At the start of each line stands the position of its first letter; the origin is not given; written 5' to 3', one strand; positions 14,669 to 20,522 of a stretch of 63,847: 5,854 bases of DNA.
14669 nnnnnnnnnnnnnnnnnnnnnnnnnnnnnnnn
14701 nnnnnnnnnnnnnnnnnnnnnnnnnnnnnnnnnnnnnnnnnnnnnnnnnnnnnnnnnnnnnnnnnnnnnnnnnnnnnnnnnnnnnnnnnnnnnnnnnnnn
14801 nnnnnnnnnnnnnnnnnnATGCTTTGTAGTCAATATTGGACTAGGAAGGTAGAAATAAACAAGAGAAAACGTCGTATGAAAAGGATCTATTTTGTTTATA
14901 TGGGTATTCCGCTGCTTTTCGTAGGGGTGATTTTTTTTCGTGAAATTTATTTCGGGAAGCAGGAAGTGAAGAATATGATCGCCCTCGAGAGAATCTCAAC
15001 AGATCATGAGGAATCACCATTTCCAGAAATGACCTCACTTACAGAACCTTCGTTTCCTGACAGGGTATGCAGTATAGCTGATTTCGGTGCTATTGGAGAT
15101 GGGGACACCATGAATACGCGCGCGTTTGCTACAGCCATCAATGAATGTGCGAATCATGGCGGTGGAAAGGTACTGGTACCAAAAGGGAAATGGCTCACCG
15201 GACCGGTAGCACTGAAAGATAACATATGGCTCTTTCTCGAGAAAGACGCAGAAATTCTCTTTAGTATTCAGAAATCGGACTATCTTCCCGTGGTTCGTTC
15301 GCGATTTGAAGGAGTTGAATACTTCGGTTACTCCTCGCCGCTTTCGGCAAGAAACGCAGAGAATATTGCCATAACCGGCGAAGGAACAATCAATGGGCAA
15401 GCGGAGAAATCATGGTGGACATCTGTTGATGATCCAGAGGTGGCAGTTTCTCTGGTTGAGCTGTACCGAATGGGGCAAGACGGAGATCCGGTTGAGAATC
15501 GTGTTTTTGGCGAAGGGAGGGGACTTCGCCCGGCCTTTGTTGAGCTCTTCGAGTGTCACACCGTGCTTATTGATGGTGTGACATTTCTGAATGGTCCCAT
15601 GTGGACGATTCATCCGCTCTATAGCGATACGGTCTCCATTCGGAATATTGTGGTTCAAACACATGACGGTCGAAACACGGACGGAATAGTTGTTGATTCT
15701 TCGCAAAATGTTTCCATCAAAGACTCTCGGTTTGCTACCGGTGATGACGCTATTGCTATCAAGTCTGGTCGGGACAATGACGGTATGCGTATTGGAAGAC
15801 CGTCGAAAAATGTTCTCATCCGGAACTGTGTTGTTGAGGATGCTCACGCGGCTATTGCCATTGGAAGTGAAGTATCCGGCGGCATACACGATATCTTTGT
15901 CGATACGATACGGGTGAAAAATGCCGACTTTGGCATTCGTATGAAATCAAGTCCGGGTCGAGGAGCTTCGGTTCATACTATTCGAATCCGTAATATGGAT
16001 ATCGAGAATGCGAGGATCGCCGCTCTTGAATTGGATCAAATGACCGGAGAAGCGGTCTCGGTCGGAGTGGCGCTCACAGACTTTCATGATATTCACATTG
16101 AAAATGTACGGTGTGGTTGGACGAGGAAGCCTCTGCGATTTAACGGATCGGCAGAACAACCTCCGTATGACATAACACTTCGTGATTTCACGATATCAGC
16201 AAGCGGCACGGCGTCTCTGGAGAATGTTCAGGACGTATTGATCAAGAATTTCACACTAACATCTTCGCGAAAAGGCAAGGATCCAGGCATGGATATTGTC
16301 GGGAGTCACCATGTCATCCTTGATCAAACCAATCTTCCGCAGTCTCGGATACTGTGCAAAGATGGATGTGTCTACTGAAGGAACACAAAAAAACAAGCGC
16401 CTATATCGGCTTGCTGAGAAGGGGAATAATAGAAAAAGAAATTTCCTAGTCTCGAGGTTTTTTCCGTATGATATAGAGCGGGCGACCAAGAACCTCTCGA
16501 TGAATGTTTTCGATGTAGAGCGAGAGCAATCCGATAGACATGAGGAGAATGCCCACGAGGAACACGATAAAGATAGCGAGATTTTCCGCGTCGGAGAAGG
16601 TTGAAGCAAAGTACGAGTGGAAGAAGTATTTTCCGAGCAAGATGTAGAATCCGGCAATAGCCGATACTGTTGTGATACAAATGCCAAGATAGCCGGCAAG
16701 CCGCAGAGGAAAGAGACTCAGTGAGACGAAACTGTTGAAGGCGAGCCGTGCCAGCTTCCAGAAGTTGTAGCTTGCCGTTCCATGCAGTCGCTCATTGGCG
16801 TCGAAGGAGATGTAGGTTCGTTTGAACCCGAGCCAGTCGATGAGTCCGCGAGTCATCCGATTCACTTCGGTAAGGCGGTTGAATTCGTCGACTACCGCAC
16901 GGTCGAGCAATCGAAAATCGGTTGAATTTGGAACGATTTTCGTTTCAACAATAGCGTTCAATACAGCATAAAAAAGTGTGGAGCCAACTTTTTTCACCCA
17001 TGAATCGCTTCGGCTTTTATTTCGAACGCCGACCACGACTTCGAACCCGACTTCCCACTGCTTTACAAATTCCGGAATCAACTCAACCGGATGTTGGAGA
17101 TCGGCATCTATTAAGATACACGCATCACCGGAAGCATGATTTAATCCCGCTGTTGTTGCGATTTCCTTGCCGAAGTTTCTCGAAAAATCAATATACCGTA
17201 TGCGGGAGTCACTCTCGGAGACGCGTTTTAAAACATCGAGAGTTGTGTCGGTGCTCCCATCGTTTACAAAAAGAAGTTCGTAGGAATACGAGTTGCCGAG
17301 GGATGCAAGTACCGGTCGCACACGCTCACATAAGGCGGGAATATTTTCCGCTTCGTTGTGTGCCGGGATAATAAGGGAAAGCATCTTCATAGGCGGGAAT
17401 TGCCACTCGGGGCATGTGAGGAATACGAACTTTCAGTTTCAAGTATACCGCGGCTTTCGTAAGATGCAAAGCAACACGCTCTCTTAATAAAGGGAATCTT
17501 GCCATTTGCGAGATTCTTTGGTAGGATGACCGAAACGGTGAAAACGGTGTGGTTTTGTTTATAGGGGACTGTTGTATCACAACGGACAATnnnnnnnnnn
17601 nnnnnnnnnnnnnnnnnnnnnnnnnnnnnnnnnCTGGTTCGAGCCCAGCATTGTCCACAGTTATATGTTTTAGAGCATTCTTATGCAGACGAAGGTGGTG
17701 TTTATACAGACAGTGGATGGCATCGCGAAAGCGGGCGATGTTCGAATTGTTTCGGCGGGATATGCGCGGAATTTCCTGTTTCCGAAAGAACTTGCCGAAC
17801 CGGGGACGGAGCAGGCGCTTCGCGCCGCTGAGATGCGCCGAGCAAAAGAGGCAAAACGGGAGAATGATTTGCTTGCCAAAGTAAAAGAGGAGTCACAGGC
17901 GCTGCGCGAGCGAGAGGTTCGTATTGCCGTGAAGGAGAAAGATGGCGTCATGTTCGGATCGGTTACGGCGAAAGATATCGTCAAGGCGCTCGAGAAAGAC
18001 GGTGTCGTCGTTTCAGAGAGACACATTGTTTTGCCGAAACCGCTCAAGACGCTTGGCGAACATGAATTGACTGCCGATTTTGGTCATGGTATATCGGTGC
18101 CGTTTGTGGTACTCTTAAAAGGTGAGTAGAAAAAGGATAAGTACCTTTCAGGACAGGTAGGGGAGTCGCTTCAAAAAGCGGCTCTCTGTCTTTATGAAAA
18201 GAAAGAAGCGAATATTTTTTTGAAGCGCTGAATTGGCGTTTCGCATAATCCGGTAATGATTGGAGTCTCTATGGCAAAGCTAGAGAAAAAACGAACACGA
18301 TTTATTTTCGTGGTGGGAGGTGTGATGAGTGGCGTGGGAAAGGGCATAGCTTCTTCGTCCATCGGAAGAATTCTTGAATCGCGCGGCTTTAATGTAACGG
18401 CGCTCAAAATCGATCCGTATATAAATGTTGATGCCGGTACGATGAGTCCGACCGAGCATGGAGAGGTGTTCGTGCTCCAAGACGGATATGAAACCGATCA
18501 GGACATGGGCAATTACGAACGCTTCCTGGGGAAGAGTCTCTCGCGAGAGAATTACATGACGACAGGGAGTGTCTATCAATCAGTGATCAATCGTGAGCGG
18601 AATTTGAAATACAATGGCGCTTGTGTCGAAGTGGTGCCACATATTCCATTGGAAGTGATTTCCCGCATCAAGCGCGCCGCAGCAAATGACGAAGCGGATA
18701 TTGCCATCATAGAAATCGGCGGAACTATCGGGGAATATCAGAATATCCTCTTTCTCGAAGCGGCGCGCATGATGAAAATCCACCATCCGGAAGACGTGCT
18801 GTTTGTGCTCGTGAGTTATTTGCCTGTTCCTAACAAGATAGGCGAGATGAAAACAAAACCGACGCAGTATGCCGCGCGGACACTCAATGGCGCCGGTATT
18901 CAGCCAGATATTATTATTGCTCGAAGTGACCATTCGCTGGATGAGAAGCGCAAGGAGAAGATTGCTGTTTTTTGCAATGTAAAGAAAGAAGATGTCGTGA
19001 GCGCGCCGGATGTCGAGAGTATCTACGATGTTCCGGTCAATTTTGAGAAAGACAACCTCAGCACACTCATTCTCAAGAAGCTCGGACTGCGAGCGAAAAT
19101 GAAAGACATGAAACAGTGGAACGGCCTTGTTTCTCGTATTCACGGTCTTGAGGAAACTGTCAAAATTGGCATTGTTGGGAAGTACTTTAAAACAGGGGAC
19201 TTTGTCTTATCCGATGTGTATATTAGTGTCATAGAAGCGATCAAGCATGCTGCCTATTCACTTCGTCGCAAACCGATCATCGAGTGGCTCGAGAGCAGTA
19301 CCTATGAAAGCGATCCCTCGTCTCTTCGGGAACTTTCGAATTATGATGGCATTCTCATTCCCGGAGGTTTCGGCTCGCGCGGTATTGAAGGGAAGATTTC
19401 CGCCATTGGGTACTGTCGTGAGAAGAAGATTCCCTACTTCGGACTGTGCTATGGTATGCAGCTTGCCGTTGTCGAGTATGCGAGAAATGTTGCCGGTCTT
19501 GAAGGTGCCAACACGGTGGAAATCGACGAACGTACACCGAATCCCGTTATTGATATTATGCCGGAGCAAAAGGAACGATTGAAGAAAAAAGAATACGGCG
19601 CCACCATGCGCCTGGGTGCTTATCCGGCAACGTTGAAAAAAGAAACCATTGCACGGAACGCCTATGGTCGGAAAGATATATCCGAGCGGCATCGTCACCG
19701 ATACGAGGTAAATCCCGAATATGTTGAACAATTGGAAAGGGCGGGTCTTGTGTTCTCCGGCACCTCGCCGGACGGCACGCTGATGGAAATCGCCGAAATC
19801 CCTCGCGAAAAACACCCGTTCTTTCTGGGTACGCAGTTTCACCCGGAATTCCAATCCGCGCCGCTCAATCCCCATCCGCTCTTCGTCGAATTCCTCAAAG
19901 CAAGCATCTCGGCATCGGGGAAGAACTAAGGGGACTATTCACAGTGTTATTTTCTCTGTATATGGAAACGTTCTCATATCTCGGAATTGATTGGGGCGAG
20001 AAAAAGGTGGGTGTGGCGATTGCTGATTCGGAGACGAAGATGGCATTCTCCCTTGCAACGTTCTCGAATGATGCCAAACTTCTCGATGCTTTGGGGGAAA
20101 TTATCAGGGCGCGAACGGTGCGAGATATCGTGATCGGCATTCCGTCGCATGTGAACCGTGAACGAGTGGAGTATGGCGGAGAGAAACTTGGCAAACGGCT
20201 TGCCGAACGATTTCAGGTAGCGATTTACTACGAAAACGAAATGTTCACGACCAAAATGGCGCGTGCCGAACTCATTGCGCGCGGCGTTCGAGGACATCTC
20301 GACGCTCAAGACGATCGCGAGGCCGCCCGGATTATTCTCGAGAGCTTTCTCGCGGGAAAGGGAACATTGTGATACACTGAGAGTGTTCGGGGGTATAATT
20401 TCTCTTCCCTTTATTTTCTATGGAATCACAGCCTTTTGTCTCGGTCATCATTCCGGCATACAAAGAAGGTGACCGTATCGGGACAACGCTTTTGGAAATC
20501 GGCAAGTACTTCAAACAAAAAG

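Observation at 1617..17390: Mirror-symmetric envelope-glycosylation supercluster: six GT-C transferases, two anchored GH28s, a YdjC/NaxD-type deacetylase and an ArnC/RgtE-like lipid-sugar synthase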

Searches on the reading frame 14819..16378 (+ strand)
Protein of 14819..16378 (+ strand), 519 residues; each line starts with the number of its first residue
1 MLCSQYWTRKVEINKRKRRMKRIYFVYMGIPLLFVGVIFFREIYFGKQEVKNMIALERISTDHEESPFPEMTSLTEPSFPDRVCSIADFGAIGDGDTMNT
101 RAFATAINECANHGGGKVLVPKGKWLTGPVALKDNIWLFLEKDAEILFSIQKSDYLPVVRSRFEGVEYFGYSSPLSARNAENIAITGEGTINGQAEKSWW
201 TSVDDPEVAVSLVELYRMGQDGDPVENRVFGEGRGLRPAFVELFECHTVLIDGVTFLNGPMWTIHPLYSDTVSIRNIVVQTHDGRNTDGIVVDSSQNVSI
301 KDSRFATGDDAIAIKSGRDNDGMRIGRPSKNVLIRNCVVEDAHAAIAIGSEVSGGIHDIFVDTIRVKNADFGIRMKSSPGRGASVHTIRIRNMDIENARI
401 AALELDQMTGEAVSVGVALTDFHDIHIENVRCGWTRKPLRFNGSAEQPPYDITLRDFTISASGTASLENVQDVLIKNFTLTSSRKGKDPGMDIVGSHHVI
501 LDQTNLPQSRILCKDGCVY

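Call 3: search_protein_families(library=pfam, proteins=[window:14819-16378:+], max_evalue=0.01)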
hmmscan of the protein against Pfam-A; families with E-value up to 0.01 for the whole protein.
window:14819-16378:+ (519 aa): 4 families
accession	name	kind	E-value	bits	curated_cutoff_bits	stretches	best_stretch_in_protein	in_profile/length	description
PF00295.23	Glyco_hydro_28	-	7.7e-30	104.5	22.9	1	237-471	90-319/324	Glycosyl hydrolases family 28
PF12708.12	Pect-lyase_RHGA_epim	-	5.5e-13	49.7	27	2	85-134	3-54/213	Rhamnogalacturonase A/epimerase, pectate lyase-like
PF13229.12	Beta_helix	-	1.3e-07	31.9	25.9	1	242-351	27-123/158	Right handed beta helix region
PF05048.19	NosD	-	0.00071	19.5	23.6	0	279-378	30-113/212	Periplasmic copper-binding protein (NosD)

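Call 4: search_protein_families(library=ncbifam, proteins=[window:14819-16378:+], max_evalue=0.01)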
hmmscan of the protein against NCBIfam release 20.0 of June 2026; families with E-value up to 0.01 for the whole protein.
window:14819-16378:+ (519 aa): 5 families
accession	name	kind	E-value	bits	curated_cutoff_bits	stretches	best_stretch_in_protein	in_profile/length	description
NF049892.1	AlphdgalacturondseBT4155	equivalog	1e-85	288.2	800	1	53-477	21-451/454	alpha-d-galacturonidase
NF051860.1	PolglcturonPglAAgro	equivalog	6.3e-51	173.6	600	2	237-400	226-392/502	polygalacturonase PglA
NF051861.1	PolglcturonPglBAgro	equivalog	1.5e-39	136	600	2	236-398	123-283/437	polygalacturonase PglB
NF049899.1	RhamgalacuronBT4153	equivalog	1.3e-37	129.5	650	2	84-199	47-161/432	rhamnogalacturonidase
NF049898.1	RhamgalacuronBT4146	equivalog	2.5e-32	112.2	500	1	86-342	1-230/445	rhamnogalacturonidase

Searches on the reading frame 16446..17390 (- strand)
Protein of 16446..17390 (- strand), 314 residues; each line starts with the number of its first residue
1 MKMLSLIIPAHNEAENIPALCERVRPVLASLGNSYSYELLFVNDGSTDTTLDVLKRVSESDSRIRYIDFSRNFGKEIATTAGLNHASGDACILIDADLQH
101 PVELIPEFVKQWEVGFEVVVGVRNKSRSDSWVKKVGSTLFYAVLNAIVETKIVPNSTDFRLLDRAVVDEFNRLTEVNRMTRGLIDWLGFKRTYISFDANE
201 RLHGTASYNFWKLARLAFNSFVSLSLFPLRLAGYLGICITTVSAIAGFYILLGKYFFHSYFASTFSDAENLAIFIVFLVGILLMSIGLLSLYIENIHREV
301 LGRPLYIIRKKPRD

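Call 3: search_protein_families(library=pfam, proteins=[window:16446-17390:-], max_evalue=0.01)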
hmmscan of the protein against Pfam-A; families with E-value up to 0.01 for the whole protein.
window:16446-17390:- (314 aa): 3 families
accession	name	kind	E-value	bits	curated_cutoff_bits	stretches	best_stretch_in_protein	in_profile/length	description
PF00535.33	Glycos_transf_2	-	3.5e-30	105.6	23.3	1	5-169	1-166/168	Glycosyl transferase family 2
PF10111.15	Glyco_tranf_2_2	-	6.4e-07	29.6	27.3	1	5-97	1-91/276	Glycosyltransferase like family 2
PF13704.12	Glyco_tranf_2_4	-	0.0046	17.9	27.5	0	38-97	21-81/98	Glycosyl transferase family 2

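Call 4: search_protein_families(library=ncbifam, proteins=[window:16446-17390:-], max_evalue=0.01)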
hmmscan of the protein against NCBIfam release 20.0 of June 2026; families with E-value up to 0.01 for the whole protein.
window:16446-17390:- (314 aa): 20 families
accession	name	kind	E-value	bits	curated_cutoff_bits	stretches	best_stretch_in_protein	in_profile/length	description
NF047588.1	GlcsyltransPgfSStrep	equivalog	4e-71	239.8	500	1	4-310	3-304/308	glycosyltransferase PgfS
NF007986.1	PRK10714.1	equivalog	8.1e-44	149.9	529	1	2-310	6-310/316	undecaprenyl-phosphate 4-deoxy-4-formamido-L-arabinose transferase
TIGR03937.1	PgaC_IcaA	equivalog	8.2e-15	54.7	422.3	1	2-97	45-135/407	poly-beta-1,6-N-acetyl-D-glucosamine synthase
NF047683.1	TeichurnBiosyTuaG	equivalog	2.8e-10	40.2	400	1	3-99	7-98/252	teichuronic acid biosynthesis protein TuaG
NF041875.1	EPS_EpsD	equivalog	1.2e-09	38.1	370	1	4-120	1-112/325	exopolysaccharide biosynthesis glycosyltransferase EpsD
NF007482.0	PRK10073.1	equivalog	2.1e-09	36.9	423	1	2-98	6-96/334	glycosyltransferase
TIGR04283.1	glyco_like_mftF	equivalog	1.3e-08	34.8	182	1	4-106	1-91/221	TIGR04283 family arsenosugar biosynthesis glycosyltransferase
NF041391.1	DPhHxTase_Halo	equivalog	5.4e-07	28.8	375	1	41-171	28-154/213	dolichyl-phosphate hexose transferase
TIGR04242.1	nodulat_NodC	equivalog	1.1e-06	27.8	550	1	5-134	51-180/395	chitooligosaccharide synthase NodC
NF010496.0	PRK13915.1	equivalog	3.7e-06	26.2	262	1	3-102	32-131/307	glucosyl-3-phosphoglycerate synthase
NF058614.1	PPMAGASynPpgS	equivalog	1.1e-05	24.9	370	1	6-136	4-131/226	polyprenyl-phospho-N-acetylgalactosaminyl synthase PpgS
TIGR04182.1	glyco_TIGR04182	equivalog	1.4e-05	24.6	325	1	6-170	4-159/293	S-layer glycoprotein N-glycosyltransferase AglJ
NF050050.1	ProtGlycPglI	equivalog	2.6e-05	23.7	500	1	3-121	3-117/306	GalNAc(5)-diNAcBac-PP-undecaprenol beta-1,3-glucosyltransferase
NF045692.1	OglycostaseCruG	equivalog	7e-05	21.9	600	1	4-112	43-152/386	2'-O-glycosyltransferase CruG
TIGR03965.1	mycofact_glyco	equivalog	0.00018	20.5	280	1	4-99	76-166/467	mycofactocin biosynthesis glycosyltransferase MftF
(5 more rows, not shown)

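Call 19: search_solved_structures(query=window:16446-17390:-, max_evalue=0.001)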
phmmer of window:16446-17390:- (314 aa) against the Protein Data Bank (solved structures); distinct sequences matched with E-value up to 0.001: 14.
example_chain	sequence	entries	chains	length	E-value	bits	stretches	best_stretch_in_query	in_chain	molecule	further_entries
5ekp_C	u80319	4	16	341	2.9e-69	236.9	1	4-308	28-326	Uncharacterized glycosyltransferase sll0501 | Glycosyltransferase sll0501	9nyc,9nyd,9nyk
9nye_A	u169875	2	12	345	3.1e-69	236.8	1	4-308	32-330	Glycosyltransferase sll0501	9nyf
5eke_A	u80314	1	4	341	4e-69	236.4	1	4-308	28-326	Uncharacterized glycosyltransferase sll0501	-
9bhc_C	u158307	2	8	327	2.7e-38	135.2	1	2-309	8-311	Undecaprenyl-phosphate 4-deoxy-4-formamido-L-arabinose transferase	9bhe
8vxh_A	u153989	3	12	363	3.9e-38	134.7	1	2-309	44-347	Undecaprenyl-phosphate 4-deoxy-4-formamido-L-arabinose transferase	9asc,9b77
9hwj_A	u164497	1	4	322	6.2e-38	134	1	2-310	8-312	Undecaprenyl-phosphate 4-deoxy-4-formamido-L-arabinose transferase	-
5mlz_A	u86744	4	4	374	7.9e-15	58.1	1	4-124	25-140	Dolichol monophosphate mannose synthase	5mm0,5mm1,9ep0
5hea_A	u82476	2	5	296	9.9e-06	28.3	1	3-97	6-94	Putative glycosyltransferase (GalT1)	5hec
8vh7_A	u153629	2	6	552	4.2e-05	26.2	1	3-97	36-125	Heparosan synthase B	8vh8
8viw_A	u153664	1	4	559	4.3e-05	26.2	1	3-97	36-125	Heparosan synthase B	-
2z87_A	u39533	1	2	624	6.3e-05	25.6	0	4-99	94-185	Chondroitin synthase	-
2z86_A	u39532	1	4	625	6.4e-05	25.6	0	4-99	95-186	Chondroitin synthase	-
7pdo_A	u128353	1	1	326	0.00045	22.8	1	3-109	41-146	Glucosyl-3-phosphoglycerate synthase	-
7p5l_A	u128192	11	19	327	0.00046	22.8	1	3-109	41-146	Glucosyl-3-phosphoglycerate synthase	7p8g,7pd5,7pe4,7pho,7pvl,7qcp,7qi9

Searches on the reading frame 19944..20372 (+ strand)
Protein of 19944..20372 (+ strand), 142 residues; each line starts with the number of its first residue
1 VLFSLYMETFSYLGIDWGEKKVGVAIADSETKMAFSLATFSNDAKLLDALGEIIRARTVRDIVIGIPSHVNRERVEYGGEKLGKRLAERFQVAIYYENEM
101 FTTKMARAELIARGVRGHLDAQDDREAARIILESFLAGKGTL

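Call 52: search_protein_families(library=pfam, proteins=[window:19944-20372:+], max_evalue=0.1)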
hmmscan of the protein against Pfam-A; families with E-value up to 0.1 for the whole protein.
window:19944-20372:+ (142 aa): 2 families
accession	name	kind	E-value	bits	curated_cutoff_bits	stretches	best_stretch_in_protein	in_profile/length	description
PF03652.20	RuvX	-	8.7e-25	88.1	29.2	1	12-137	3-133/134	Holliday junction resolvase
PF01548.23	DEDD_Tnp_IS110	-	0.00031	21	29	1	13-68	1-54/155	Transposase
